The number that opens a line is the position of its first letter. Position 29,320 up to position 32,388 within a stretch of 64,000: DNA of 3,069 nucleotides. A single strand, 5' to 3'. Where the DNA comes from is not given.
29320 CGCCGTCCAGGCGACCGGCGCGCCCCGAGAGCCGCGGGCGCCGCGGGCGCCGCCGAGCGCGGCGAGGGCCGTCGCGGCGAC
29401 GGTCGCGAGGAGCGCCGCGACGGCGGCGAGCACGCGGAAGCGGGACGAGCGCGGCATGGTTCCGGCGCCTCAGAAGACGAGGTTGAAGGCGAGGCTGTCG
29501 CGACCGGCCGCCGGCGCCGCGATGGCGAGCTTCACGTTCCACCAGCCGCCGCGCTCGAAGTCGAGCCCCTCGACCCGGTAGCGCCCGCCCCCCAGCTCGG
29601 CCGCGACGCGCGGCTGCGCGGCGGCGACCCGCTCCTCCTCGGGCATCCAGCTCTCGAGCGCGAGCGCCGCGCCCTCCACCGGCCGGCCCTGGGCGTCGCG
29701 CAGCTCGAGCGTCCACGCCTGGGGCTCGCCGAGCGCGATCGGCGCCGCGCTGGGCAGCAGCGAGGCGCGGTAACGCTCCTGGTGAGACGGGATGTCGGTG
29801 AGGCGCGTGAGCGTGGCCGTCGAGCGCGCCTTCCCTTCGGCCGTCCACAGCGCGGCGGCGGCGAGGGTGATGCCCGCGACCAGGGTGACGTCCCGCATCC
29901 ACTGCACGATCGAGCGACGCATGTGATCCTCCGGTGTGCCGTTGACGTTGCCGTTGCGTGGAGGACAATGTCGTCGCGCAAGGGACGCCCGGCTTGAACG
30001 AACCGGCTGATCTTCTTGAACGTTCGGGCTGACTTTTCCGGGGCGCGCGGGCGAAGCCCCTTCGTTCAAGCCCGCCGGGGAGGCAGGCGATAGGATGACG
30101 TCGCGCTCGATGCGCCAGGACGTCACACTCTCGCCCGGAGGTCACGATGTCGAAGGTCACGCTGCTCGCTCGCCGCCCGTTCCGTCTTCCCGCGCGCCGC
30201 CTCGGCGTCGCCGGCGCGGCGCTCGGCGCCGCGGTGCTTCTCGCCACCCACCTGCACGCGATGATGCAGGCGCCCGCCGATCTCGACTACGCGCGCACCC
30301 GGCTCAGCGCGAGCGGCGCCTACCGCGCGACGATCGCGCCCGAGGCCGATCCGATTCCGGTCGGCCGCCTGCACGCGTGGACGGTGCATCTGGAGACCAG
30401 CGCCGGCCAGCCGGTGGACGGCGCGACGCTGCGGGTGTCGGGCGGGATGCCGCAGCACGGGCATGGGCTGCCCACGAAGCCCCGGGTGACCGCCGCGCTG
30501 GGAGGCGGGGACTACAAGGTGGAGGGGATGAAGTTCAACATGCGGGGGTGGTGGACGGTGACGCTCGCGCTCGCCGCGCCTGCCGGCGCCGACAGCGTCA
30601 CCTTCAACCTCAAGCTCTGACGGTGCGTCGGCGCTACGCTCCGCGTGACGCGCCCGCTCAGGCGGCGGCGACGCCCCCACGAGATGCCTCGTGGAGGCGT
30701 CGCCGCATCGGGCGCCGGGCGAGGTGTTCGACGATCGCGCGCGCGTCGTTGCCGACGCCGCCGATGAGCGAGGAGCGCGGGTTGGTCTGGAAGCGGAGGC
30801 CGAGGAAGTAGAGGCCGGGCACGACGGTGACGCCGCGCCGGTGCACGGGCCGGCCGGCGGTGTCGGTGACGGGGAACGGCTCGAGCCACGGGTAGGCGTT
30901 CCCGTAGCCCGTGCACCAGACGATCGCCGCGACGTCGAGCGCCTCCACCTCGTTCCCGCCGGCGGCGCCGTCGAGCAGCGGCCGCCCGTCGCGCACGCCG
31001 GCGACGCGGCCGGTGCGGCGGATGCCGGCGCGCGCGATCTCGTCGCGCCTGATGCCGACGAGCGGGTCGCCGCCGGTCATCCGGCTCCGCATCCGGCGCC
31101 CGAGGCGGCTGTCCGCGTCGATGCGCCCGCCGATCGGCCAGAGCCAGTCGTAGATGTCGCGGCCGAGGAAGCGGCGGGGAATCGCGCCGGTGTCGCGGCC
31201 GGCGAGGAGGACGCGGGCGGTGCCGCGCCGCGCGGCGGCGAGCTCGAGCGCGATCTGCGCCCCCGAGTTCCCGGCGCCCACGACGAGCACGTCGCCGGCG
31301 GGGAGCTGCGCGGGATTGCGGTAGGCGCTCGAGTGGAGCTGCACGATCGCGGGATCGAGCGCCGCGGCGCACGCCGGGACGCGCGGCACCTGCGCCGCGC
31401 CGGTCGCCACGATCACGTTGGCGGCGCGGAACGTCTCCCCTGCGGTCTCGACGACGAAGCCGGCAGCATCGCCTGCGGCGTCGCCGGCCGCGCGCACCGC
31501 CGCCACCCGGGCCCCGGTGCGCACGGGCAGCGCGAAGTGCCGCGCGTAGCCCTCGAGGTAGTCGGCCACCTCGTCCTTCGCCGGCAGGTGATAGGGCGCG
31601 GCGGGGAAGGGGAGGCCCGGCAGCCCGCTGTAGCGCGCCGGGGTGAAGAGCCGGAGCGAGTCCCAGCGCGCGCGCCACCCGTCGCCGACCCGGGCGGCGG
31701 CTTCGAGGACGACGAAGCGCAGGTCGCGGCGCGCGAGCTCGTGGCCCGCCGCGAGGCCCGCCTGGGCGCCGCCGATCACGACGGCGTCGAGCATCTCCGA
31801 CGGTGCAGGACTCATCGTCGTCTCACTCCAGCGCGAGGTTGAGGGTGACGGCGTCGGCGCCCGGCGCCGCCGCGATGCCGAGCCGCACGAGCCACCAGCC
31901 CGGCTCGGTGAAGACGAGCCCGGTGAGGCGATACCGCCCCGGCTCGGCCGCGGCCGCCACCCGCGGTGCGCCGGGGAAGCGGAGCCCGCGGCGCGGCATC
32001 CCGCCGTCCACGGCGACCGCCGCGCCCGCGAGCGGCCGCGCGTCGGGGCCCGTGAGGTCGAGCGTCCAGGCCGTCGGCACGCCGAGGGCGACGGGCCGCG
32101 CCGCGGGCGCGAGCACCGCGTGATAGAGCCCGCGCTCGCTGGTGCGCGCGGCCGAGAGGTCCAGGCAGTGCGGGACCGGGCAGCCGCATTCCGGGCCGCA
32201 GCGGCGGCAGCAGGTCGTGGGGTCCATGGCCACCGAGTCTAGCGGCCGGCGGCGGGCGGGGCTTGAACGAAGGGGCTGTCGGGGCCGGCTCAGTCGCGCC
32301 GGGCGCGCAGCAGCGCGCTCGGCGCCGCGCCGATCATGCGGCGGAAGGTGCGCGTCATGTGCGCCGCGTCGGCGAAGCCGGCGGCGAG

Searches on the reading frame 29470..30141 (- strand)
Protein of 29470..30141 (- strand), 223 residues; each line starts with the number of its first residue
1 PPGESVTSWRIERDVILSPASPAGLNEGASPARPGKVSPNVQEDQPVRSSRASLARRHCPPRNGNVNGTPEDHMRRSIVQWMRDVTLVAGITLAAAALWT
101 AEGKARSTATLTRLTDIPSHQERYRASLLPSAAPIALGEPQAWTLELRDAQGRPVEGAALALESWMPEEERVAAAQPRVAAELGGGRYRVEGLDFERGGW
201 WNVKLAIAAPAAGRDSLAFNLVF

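Call 35: search_protein_families(library=pfam, proteins=[window:29470-30141:-], max_evalue=0.001)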
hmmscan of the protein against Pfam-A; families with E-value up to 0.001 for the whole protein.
window:29470-30141:- (223 aa): 1 family
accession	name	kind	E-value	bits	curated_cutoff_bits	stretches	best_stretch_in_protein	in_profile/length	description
PF13115.11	YtkA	-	2.1e-11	44.8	25.9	1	123-205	6-84/85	YtkA-like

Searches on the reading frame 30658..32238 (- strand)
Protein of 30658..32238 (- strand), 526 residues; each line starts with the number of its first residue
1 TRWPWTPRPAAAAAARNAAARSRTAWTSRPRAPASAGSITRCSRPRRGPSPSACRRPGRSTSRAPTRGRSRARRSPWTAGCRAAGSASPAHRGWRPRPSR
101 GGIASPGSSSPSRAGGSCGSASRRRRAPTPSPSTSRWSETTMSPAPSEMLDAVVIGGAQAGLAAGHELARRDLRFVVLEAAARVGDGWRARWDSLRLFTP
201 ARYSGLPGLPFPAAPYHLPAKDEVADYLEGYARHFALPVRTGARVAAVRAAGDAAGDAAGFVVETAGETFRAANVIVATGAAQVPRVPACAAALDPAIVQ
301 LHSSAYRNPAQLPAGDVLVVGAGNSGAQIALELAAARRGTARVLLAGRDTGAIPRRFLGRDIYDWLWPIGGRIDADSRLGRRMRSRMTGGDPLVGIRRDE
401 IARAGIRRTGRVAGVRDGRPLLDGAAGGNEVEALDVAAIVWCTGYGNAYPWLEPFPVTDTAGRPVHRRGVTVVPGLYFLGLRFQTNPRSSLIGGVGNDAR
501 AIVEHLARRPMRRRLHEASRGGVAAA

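Call 35: search_protein_families(library=pfam, proteins=[window:30658-32238:-], max_evalue=0.001)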
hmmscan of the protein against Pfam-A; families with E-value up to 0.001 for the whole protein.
window:30658-32238:- (526 aa): 8 families
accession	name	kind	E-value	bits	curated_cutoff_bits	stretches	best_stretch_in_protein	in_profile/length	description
PF13738.12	Pyr_redox_3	-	4e-27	95.7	30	1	153-348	1-195/305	Pyridine nucleotide-disulphide oxidoreductase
PF13434.12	Lys_Orn_oxgnase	-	7.6e-13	48.7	21.3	1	215-338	88-212/339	L-lysine 6-monooxygenase/L-ornithine 5-monooxygenase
PF07992.20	Pyr_redox_2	-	1.3e-09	38.3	26.1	1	151-341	2-167/291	Pyridine nucleotide-disulphide oxidoreductase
PF00743.25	FMO-like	-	2.5e-09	36.6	22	1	207-353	69-219/532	Flavin-binding monooxygenase-like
PF01946.23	Thi4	-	3e-06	27.1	26.2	0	150-187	18-56/235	Thi4 family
PF01266.30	DAO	-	9e-06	25.9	27.9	0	151-240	1-87/353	FAD dependent oxidoreductase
PF13450.12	NAD_binding_8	-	0.00013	22.6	21.9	1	154-185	1-32/68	NAD(P)-binding Rossmann-like domain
PF03486.20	HI0933_like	-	0.00018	21.5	50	0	151-185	2-36/244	HI0933-like protein Rossmann domain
